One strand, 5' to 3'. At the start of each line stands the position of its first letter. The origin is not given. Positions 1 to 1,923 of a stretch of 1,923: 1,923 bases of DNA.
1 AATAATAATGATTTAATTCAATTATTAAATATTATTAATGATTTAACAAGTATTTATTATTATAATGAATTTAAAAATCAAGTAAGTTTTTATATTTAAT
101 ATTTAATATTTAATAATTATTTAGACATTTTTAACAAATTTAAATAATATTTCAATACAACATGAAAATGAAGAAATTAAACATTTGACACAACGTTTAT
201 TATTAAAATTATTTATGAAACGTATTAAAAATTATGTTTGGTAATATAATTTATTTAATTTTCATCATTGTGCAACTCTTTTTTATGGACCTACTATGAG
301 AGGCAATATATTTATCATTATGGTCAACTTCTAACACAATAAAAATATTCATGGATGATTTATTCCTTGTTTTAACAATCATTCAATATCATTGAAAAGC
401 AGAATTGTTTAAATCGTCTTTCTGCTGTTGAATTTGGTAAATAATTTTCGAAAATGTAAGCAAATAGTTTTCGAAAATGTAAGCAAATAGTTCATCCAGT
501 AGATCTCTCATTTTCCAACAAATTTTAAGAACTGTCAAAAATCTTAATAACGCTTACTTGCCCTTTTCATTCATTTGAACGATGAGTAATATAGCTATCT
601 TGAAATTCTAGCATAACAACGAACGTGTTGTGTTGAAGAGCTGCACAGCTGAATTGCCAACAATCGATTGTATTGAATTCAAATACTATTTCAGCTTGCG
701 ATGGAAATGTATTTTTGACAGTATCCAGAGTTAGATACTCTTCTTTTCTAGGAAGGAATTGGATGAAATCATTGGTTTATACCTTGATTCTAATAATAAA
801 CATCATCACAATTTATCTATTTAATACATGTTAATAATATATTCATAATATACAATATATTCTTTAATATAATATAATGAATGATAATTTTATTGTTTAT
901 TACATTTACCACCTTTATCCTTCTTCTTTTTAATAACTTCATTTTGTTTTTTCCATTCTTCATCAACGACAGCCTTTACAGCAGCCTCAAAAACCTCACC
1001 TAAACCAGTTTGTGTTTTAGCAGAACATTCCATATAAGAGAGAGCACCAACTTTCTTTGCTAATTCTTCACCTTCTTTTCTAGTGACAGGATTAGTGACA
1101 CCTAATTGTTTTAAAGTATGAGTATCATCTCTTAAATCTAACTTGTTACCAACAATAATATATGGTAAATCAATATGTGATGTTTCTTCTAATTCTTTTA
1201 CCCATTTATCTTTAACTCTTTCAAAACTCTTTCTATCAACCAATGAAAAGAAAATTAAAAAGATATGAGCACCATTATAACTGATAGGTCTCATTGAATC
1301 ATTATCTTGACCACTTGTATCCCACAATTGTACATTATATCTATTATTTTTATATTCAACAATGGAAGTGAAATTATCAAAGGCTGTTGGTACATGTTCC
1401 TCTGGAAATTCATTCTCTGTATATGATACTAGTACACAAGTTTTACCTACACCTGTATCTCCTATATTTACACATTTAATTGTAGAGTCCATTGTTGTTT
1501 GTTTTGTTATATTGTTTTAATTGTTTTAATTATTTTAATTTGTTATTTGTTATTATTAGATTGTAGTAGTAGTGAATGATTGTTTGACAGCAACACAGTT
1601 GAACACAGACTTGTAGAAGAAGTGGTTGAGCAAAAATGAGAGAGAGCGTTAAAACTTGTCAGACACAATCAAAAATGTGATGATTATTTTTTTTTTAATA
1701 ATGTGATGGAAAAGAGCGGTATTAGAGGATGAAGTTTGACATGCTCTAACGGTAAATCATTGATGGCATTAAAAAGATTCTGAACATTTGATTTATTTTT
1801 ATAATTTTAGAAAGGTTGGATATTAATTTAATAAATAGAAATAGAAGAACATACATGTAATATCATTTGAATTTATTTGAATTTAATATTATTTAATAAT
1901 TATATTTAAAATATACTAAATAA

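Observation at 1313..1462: Rho/Rac GTPase with substitutions at the catalytic Gly12- and Ala59-equivalent positions, predicting a GTPase-deficient Rnd/RhoH-like protein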

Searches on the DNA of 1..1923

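Call 52: search_rna_families(source=window, threshold=evalue, max_evalue=1)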
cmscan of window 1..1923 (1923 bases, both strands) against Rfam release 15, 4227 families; matches with E-value up to 1: 0.
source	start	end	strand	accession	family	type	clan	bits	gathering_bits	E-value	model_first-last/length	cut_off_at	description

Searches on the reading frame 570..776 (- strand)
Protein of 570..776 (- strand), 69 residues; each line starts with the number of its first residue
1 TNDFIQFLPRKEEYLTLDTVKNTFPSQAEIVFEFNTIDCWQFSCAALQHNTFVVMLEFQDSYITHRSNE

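Call 53: search_protein_families(library=pfam, proteins=[window:570-758:-], max_evalue=1)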
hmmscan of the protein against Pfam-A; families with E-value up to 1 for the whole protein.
seq(63 aa): 0 families

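Call 63: find_homologous_proteins(query=window:570-776:-, max_evalue=0.001)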
Query seq(69 aa): no candidate shares three 5-residue words with the query. No homologue found.
